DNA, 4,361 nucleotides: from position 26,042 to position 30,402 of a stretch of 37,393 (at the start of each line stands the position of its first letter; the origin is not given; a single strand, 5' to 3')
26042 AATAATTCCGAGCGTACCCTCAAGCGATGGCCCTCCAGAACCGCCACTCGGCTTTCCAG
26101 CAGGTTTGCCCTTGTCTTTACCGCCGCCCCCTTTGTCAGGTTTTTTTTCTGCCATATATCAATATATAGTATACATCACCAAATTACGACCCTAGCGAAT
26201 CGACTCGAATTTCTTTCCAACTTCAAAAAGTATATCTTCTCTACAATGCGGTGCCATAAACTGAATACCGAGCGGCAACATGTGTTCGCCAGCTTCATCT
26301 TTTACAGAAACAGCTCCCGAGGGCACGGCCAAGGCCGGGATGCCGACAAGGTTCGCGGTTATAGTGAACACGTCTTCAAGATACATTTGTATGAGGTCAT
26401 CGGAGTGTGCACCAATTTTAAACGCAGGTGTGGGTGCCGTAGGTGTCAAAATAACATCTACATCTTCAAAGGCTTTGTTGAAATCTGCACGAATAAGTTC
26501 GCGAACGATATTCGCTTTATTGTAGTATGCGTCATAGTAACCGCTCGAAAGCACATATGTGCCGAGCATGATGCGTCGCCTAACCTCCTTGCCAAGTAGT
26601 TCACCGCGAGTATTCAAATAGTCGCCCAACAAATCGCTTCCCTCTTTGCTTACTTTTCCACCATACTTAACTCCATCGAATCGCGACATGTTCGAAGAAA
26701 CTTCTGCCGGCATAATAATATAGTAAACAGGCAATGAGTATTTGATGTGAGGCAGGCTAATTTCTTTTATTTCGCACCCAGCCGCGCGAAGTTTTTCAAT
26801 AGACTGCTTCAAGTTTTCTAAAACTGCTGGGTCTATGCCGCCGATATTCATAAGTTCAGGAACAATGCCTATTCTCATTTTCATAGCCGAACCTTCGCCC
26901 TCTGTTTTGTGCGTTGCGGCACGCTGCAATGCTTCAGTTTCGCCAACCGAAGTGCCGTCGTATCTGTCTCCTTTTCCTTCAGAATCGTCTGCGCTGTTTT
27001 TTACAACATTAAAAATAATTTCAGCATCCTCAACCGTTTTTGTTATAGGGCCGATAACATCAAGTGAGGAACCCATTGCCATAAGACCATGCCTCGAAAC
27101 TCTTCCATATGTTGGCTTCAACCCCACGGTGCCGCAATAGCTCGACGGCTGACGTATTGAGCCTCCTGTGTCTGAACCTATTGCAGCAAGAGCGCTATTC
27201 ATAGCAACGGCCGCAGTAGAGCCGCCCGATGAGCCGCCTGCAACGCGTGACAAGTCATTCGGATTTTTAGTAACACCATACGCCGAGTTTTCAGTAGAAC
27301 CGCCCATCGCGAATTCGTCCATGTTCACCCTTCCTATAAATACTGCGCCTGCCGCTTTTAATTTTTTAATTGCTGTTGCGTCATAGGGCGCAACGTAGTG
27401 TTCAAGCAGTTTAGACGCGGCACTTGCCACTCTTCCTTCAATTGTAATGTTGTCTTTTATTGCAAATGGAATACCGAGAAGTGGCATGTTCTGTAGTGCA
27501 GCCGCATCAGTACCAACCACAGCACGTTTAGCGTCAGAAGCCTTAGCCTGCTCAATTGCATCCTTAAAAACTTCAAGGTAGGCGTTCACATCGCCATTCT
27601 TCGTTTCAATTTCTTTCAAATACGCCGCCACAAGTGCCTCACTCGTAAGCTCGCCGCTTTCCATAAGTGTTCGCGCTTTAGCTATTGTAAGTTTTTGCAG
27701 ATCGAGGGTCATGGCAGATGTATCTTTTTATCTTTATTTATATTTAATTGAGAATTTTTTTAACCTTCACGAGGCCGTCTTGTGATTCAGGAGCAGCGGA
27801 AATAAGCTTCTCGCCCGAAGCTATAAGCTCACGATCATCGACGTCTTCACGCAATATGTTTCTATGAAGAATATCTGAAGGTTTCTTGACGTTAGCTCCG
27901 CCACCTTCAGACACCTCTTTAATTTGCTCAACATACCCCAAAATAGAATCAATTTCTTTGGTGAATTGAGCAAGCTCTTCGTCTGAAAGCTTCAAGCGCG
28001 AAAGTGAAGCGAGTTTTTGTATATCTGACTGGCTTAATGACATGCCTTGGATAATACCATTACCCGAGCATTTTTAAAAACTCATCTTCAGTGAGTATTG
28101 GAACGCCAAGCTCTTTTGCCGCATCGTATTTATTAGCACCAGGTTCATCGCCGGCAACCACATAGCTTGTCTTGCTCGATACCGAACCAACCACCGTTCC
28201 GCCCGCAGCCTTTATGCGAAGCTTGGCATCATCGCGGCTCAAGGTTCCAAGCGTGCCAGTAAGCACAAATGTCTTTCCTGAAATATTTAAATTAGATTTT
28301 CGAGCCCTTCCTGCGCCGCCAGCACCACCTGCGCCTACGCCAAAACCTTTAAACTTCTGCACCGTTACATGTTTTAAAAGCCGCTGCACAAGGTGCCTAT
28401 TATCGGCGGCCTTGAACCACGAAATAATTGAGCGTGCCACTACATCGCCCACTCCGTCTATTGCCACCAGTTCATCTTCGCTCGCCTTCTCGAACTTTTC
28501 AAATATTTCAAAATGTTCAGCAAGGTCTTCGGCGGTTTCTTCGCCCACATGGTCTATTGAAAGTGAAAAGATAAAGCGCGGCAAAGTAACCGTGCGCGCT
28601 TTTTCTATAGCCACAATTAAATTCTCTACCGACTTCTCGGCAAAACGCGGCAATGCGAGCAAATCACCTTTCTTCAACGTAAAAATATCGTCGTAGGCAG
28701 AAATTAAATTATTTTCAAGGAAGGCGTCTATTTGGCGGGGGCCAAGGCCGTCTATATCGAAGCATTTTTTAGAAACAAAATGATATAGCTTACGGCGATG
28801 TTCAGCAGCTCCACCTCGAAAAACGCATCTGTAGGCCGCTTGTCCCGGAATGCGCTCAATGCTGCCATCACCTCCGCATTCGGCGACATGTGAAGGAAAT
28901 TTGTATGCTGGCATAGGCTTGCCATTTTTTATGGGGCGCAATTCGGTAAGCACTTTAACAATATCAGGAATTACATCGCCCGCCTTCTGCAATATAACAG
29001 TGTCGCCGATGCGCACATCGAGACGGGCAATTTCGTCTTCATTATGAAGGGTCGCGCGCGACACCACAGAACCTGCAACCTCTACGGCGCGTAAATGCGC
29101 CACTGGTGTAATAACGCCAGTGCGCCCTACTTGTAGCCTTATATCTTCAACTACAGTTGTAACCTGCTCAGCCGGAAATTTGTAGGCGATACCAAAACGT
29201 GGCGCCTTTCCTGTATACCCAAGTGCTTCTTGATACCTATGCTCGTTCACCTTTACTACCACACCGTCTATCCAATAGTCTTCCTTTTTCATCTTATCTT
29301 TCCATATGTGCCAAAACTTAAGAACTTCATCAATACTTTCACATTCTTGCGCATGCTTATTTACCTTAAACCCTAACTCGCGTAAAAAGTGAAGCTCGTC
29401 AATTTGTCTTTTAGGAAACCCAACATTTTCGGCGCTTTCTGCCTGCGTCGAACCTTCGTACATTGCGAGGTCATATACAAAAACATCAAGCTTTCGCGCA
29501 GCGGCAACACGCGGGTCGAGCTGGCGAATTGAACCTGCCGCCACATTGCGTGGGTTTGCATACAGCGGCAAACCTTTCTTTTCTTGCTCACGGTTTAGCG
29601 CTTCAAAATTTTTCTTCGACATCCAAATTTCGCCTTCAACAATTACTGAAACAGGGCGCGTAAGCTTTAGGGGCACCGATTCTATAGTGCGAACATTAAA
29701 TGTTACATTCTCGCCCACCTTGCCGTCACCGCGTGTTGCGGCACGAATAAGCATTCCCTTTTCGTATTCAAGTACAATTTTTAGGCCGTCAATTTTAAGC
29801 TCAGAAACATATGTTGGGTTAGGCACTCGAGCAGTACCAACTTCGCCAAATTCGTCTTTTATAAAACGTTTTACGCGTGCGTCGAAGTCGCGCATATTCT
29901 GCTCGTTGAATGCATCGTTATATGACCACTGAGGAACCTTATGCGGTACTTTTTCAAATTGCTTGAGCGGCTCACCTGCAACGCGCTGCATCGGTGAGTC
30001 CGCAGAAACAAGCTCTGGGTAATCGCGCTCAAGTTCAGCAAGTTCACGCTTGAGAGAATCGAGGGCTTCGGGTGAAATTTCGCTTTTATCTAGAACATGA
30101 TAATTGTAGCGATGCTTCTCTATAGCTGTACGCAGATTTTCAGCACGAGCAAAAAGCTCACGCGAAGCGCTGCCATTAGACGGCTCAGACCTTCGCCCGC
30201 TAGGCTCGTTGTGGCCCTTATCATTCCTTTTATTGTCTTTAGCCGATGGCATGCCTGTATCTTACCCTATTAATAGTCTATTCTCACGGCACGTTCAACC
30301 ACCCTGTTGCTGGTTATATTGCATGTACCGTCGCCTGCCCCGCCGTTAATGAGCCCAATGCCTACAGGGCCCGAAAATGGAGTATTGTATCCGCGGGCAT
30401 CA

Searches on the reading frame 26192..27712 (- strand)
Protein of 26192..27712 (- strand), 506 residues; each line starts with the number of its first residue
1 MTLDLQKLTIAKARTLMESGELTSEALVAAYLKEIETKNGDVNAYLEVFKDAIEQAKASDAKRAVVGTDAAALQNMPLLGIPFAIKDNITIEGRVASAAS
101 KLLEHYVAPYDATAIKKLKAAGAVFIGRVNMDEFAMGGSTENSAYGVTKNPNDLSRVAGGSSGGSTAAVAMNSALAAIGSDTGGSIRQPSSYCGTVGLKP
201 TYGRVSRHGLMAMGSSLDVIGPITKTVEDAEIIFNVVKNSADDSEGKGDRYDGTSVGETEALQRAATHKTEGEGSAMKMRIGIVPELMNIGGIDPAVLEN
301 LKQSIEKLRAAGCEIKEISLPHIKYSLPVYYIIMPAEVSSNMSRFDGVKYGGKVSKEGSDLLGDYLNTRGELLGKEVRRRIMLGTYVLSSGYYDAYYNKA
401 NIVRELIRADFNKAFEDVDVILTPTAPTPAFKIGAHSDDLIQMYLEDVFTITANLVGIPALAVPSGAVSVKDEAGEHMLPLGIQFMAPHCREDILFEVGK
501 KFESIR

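Call 12: search_protein_families(library=phrogs, proteins=[window:26192-27712:-], max_evalue=0.001)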
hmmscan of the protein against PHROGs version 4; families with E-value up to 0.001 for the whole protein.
window:26192-27712:- (506 aa): 1 family
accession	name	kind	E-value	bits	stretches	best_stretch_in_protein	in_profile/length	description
phrog_29364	-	unknown function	2.2e-70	239.4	1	74-503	62-477/495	-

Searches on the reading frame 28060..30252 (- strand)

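Call 12: search_protein_families(library=phrogs, proteins=[window:28060-30252:-], max_evalue=0.001)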
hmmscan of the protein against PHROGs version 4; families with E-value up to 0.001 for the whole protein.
window:28060-30252:- (730 aa): 6 families
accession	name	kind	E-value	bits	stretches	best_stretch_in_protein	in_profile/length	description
phrog_3869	-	DNA, RNA and nucleotide metabolism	8.3e-180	600.5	1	36-729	8-653/656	NAD-dependent DNA ligase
phrog_3359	-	DNA, RNA and nucleotide metabolism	2.3e-40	139.8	1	39-435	3-323/325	NAD-dependent DNA ligase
phrog_3498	-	DNA, RNA and nucleotide metabolism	1.3e-28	101.5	1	453-728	6-252/256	NAD-dependent DNA ligase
phrog_2561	-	DNA, RNA and nucleotide metabolism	5.8e-10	40.6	1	651-729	83-160/167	DNA ligase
phrog_3989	-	unknown function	2e-06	28.3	1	617-702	167-252/296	-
phrog_22334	-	unknown function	1.4e-05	26.5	1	524-619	2-97/116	-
